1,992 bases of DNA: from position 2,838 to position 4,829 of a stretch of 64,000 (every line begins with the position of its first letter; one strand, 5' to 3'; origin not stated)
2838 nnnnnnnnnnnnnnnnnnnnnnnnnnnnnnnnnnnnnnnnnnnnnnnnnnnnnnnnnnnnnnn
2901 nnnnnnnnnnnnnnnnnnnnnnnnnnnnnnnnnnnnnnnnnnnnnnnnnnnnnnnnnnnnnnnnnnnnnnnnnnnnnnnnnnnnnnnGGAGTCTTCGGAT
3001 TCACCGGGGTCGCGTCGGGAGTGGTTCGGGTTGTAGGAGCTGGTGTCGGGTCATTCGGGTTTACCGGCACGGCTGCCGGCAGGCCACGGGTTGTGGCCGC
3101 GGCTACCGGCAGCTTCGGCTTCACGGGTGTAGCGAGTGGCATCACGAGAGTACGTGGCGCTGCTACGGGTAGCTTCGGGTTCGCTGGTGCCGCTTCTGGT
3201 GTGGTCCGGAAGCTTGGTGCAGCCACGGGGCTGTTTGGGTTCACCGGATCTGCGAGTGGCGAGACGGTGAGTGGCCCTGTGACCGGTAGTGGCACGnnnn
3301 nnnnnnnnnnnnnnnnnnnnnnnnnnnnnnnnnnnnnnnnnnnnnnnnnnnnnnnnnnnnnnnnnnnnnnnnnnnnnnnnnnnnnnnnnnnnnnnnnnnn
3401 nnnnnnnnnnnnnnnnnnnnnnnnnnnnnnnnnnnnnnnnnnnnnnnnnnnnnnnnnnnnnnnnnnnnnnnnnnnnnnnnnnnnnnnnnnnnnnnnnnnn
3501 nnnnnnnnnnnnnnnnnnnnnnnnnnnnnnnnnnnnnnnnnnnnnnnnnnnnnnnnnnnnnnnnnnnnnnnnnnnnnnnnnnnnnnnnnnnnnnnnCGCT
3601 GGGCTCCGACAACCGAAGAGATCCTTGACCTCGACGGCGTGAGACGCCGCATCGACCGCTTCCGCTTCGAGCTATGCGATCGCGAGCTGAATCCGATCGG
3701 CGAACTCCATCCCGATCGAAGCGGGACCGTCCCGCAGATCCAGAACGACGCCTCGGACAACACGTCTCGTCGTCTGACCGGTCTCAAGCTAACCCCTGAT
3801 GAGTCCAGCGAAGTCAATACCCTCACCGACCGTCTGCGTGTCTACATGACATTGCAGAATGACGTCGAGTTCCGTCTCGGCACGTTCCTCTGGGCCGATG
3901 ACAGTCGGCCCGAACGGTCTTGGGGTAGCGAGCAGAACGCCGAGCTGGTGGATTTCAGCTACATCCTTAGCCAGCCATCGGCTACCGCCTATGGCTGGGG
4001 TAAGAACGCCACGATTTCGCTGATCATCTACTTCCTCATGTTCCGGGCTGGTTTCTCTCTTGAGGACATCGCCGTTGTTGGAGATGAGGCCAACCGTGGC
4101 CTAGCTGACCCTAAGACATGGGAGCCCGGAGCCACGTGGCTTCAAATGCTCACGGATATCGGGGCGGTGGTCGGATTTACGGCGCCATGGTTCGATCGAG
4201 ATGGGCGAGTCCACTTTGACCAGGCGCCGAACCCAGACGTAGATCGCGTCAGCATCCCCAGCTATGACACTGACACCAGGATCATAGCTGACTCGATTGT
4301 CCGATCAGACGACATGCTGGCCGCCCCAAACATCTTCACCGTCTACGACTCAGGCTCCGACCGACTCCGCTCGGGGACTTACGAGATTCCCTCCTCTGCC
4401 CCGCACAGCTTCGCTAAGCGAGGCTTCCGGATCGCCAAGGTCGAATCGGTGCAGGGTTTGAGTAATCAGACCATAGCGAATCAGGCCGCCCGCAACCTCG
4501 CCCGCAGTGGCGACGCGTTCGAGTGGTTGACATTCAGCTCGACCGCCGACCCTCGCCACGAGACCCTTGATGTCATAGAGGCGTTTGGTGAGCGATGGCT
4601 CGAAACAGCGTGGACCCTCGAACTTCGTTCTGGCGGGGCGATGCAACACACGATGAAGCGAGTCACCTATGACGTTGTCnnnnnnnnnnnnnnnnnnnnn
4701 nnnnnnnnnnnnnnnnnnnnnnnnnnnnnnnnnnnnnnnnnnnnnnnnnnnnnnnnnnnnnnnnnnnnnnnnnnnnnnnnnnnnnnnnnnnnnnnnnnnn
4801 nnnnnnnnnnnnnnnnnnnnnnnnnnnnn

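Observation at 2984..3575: Thirteen near-identical Gly-rich 20-aa repeats (60-bp DNA tandem repeats) inside the 1070-aa minor tail protein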

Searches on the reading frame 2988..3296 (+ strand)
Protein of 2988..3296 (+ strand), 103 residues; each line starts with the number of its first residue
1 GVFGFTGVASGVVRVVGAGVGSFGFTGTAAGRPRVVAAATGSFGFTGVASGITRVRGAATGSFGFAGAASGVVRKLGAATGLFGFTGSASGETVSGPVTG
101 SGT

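Call 79: search_solved_structures(query=A4, max_evalue=10, show_alignments=3)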
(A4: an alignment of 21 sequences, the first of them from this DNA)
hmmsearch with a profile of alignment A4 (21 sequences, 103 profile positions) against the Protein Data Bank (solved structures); distinct sequences matched with E-value up to 10: 6.
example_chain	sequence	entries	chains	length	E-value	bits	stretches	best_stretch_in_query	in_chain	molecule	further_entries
6esq_I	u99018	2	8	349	0.06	16.6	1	7-77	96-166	HydroxyMethylGlutaryl-CoA synthase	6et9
9rpl_A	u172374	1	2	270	0.073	16.4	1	9-53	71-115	S-layer protein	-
7c5x_A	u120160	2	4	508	0.36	14.2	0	4-55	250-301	iota-carbonic anhydrase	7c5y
7qld_B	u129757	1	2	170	1.2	12.5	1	26-70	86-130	S-layer protein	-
7uvk_A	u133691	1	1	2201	1.9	11.8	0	5-96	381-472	IgA1 Protease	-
7qle_A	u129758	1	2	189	2.1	11.7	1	25-71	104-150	S-layer protein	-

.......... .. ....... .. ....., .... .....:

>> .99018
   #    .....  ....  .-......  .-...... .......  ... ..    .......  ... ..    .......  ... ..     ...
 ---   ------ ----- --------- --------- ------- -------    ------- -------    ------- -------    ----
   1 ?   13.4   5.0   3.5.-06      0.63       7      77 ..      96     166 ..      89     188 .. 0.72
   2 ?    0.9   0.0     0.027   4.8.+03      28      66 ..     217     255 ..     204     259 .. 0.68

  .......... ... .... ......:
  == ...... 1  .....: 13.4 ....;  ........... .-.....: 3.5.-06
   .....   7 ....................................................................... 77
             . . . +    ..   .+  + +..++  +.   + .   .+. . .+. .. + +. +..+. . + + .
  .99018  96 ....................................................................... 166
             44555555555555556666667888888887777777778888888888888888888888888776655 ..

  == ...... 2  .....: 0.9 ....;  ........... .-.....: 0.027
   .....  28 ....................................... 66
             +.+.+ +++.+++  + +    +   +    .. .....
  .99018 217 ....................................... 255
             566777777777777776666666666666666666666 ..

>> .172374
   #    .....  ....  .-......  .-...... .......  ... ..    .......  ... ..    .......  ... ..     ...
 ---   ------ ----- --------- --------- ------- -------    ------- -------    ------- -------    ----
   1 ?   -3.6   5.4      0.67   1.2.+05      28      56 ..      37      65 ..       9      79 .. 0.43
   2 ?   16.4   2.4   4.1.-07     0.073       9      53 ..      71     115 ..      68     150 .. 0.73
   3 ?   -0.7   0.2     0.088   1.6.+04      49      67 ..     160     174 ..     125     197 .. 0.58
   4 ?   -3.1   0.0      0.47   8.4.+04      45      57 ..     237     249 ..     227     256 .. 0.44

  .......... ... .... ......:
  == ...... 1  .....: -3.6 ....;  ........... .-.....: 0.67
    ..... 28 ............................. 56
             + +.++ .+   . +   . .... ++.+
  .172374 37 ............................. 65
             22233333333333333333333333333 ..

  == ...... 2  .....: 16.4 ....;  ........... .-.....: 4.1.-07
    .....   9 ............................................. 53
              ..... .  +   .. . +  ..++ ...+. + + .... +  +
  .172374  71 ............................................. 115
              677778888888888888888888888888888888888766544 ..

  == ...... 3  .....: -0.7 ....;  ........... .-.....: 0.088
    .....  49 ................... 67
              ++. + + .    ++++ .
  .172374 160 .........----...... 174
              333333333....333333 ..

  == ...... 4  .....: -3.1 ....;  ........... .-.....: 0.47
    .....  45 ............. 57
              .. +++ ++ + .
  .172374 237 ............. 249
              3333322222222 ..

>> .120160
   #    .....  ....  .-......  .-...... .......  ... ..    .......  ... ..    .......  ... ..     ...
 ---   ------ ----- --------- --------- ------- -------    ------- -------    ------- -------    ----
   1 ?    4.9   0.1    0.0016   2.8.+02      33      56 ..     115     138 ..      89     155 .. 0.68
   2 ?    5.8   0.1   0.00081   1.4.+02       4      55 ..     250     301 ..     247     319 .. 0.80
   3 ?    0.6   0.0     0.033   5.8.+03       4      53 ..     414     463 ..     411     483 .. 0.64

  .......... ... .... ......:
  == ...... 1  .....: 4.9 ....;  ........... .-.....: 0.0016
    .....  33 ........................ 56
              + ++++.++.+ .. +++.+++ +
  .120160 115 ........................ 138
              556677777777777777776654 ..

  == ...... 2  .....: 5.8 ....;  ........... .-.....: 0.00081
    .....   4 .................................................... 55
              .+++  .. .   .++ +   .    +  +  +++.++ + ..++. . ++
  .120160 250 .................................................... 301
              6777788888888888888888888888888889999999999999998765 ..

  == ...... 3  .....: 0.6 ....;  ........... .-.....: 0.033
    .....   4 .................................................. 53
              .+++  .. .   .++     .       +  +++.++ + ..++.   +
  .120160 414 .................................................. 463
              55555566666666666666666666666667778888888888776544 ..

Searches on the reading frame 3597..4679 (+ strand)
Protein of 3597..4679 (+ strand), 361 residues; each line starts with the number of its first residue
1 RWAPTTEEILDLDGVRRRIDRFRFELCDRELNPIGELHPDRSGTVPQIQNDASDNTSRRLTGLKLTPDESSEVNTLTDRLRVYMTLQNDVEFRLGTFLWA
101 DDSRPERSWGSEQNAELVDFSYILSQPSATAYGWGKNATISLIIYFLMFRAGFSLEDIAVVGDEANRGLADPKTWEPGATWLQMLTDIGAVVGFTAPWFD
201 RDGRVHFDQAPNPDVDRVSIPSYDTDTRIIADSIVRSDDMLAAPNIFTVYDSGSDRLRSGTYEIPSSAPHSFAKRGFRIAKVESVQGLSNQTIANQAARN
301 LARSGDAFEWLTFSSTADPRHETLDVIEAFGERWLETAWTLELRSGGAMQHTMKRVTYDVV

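Call 23: search_protein_families(library=pfam, proteins=[window:3597-4679:+], max_evalue=1)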
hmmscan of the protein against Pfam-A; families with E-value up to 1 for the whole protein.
window:3597-4679:+ (361 aa): 1 family
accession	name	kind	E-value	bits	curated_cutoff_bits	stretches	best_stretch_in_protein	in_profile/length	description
PF14493.12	HTH_40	-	0.23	12.2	27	0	274-333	10-67/89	Helix-turn-helix domain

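Call 27: find_homologous_proteins(query=window:3597-4679:+)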
Query window:3597-4679:+ (361 aa): 91 proteins with E <= 0.001 among 3921 candidates.
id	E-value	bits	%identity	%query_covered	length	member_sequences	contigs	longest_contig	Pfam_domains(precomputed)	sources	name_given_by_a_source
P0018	1.7e-213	727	86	100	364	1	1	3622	-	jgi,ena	-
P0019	3.4e-210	716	84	100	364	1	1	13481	-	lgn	-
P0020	1.0e-201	688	79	100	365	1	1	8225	-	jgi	jgi:hypothetical protein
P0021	5.0e-196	669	79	100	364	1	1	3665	-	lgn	-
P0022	1.4e-185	635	77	99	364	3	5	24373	-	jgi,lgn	jgi:hypothetical protein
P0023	1.5e-181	621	72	100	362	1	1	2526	-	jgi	jgi:hypothetical protein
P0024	2.1e-179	614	72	100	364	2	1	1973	-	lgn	-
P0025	1.4e-178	612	72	100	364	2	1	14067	-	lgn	-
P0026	1.4e-178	612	71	100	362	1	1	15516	-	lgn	-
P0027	9.6e-178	609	71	100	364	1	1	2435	-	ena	-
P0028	6.9e-169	580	67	100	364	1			-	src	-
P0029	5.2e-168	577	69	99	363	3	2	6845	-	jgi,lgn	jgi:hypothetical protein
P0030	1.9e-167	575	66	99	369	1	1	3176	-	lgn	-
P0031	4.6e-166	571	65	100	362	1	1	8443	-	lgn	-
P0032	5.2e-164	564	65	99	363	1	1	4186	-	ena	-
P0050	9.9e-156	537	62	100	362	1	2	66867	-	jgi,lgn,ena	-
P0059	3.6e-149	515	60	99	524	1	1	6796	-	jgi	jgi:hypothetical protein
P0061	1.8e-148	513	60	99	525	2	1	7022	-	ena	-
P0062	2.7e-148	512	61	100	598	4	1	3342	-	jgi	jgi:hypothetical protein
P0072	3.3e-144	499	60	99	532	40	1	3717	-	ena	-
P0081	9.7e-139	481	59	100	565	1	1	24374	-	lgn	-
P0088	2.5e-130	453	59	93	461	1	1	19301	-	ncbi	-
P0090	9.6e-130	451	58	99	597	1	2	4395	-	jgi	jgi:hypothetical protein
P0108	1.2e-10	59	30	49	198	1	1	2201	-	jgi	jgi:hypothetical protein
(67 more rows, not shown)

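Call 29: find_encoding_contigs(protein=P0050, flank=10000, max_places=1)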
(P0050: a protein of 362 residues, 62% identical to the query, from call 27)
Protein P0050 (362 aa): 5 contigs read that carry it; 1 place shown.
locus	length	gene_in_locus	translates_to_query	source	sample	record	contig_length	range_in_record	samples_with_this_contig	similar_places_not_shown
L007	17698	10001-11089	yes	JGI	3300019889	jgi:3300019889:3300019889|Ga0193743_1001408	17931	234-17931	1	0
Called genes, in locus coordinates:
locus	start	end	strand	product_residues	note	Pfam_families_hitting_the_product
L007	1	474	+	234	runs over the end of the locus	?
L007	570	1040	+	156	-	-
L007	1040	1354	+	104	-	-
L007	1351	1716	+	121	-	-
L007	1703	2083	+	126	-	-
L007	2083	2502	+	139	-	-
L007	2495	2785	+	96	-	-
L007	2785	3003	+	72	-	-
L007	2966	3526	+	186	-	-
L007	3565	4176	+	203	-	PF24117:DUF7391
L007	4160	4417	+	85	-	-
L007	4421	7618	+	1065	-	PF10145:PhageMin_Tail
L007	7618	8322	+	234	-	-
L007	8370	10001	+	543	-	-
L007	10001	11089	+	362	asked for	-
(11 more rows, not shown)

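Call 38: search_solved_structures(query=A1, max_evalue=10, show_alignments=2)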
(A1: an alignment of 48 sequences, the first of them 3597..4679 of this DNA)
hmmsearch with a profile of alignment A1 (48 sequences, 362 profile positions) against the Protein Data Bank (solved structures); distinct sequences matched with E-value up to 10: 0.

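Call 48: predict_structure(alignment_id=A1)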
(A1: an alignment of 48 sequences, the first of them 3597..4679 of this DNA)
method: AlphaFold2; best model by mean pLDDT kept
length: 361 residues; sequences in the alignment: 48
mean_pLDDT: 89.3   pTM: 0.81
mean pLDDT of the five models: 89.3, 88.7, 88.1, 87.5, 86.1
residues with pLDDT >= 90: 219; 70-90: 129; 50-70: 12; < 50: 1
segments of 3 or more residues with pLDDT < 50: none
pLDDT, mean of each block of 10 residues (from residue 1): 87 88 96 94 89 86 89 92 96 96 82 89 95 94 97 95 89 94 93 88 93 89 89 90 87 75 86 89 79 79 75 95 94 94 94 78 47
secondary structure, 60 per line:
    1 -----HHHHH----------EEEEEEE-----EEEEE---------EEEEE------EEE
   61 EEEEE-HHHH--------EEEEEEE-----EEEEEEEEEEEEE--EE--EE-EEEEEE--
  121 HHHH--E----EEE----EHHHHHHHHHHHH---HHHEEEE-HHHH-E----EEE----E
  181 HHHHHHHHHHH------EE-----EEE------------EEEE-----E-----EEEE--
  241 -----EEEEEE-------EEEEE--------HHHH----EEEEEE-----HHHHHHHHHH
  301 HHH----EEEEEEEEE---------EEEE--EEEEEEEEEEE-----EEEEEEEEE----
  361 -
elements in order: H6-10 E21-27 E33-37 E47-51 E58-65 H67-70 E79-85 E91-103 E113-118 H121-124 E132-134 H140-151 E158-161 H163-166 E173-175 H181-191 E205-207 E220-223 E235-238 E246-251 E259-263 H272-275 E280-285 H291-303 E308-316 E326-329 E332-342 E348-356

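Call 51: fold_search(model_id=the predicted structure, library=pdb)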
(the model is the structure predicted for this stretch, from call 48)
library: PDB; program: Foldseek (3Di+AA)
matches with E <= 10: 570; with E <= 0.001: 59
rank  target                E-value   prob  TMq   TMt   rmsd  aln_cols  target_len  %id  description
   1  7aef_q                5.1e-14  1.00  0.64  0.43   5.6       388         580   10  Cryo-EM structure of an extracellular contractile injection system in marine bacterium Algoriphagus machipongonensis,  (released 2022-02-23)
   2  3cdd_D                1.1e-13  1.00  0.59  0.64   5.6       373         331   10  Crystal structure of prophage MuSo2, 43 kDa tail protein from Shewanella oneidensis (released 2008-03-11)
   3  7b5h_AJ               1.3e-13  1.00  0.63  0.42   5.7       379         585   11  Cryo-EM structure of the contractile injection system base plate from Anabaena PCC7120 (released 2022-02-23)
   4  9h4p_BD               1.4e-13  1.00  0.61  0.26   8.5       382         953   12  Tail of full Haloferax tailed virus 1 (released 2025-08-27)
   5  3d37_A                1.9e-13  1.00  0.62  0.68   5.0       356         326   13  The crystal structure of the tail protein from Neisseria meningitidis MC58 (released 2008-07-08)
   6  9ki1_G                2.5e-13  1.00  0.60  0.59   5.5       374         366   11  Baseplate structure of Escherichia phage Mu (released 2025-02-12)
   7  3cdd_C                3.7e-13  1.00  0.61  0.66   5.7       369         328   11  Crystal structure of prophage MuSo2, 43 kDa tail protein from Shewanella oneidensis (released 2008-03-11)
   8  9qgm_8A               4.4e-13  1.00  0.60  0.43   6.4       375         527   10  Cryo-EM structure of the PlPVC1 central spike, 3-fold symmetrized (C3), in extended state (released 2025-10-29)
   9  9g8s_q                1.3e-12  1.00  0.63  0.71   4.8       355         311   11  C3 reconstruction of extended phiCD508 needle (released 2025-04-09)
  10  1wru                  1.5e-12  1.00  0.62  0.68   4.9       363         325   13  Structure of central hub elucidated by X-ray analysis of gene product 44; baseplate component of bacteriophage Mu (released 2005-09-20)
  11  9j1k_L                1.6e-12  1.00  0.61  0.59   6.0       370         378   10  Tip region of monocin (released 2025-01-08)
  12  3d37_B                2.3e-12  1.00  0.62  0.70   4.9       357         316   14  The crystal structure of the tail protein from Neisseria meningitidis MC58 (released 2008-07-08)
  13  9gtr_q                2.4e-12  1.00  0.67  0.40   5.3       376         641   13  Cryo-EM structure of a contractile injection system in Streptomyces coelicolor, the baseplate complex in extended stat (released 2025-06-18)
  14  9ndy_E                4.7e-12  1.00  0.57  0.66   5.9       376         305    8  Composite baseplate asymmetric unit of JohannRWettstein (Bas63) (released 2025-11-19)
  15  9rku_Af               5.9e-12  1.00  0.62  0.68   5.3       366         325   11  Agrobacterium phage 7-7-1 baseplate (released 2025-12-10)
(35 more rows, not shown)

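Call 53: find_encoding_contigs(protein=P0019, flank=10000, max_places=2)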
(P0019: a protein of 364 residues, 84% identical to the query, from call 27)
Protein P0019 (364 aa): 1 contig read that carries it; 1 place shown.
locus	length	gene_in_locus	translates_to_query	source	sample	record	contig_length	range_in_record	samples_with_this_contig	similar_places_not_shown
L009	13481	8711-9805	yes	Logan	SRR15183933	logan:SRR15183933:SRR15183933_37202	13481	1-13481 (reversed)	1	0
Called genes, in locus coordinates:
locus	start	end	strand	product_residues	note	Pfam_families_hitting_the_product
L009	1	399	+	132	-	?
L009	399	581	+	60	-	-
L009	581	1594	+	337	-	PF18906:Phage_tube_2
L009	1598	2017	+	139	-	-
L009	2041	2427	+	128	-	-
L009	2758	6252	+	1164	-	PF10145:PhageMin_Tail, PF01464:SLT (weak)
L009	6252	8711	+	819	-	-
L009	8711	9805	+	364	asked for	-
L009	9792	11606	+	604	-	-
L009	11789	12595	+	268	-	-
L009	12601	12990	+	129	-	-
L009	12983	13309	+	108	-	-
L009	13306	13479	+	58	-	?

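Call 54: find_encoding_contigs(protein=P0022, flank=10000, max_places=2)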
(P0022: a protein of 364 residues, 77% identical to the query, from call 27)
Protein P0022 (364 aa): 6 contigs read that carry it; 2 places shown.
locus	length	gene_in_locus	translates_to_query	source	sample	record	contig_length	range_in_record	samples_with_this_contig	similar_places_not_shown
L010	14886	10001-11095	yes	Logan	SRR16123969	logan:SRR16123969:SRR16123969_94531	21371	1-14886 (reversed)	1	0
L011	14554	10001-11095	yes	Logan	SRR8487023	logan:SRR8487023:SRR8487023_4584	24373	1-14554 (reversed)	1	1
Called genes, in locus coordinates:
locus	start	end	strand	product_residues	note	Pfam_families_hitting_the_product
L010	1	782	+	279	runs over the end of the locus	-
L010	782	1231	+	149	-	-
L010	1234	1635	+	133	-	-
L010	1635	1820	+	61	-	-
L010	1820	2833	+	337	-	PF18906:Phage_tube_2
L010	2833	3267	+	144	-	-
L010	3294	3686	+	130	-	-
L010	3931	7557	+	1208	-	PF10145:PhageMin_Tail, PF01464:SLT (faint)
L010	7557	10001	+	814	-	-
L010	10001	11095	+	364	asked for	-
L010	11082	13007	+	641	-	-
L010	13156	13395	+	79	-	-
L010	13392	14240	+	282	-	PF01510:Amidase_2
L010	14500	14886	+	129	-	?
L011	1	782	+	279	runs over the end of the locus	-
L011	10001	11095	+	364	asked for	-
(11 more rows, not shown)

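Call 85: search_protein_families(library=pfam, proteins=[P0059, P0061, P0062, P0072, P0081, P0088, P0090, L009:6252-8708:+], max_evalue=0.1)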
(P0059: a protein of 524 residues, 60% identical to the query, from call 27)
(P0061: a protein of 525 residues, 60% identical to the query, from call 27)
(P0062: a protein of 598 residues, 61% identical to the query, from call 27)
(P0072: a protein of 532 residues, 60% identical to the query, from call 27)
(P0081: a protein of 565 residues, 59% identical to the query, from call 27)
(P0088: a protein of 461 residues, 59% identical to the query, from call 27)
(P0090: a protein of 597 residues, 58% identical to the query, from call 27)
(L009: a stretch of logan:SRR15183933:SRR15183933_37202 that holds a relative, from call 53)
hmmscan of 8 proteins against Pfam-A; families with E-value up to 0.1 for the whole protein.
P0059 (524 aa): 0 families

P0061 (525 aa): 0 families

P0062 (598 aa): 0 families

P0072 (532 aa): 1 family
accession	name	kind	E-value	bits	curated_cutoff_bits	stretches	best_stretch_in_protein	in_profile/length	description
PF02018.23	CBM_4_9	-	0.00071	20.4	25.9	1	15-146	4-127/136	Carbohydrate binding domain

P0081 (565 aa): 0 families

P0088 (461 aa): 0 families

P0090 (597 aa): 1 family
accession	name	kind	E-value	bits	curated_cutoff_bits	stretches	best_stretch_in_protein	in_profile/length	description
PF19049.6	SidE_DUB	-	0.099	13.1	24.2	0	161-251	75-163/173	SidE DUB domain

L009:6252-8708:+ (819 aa): 0 families
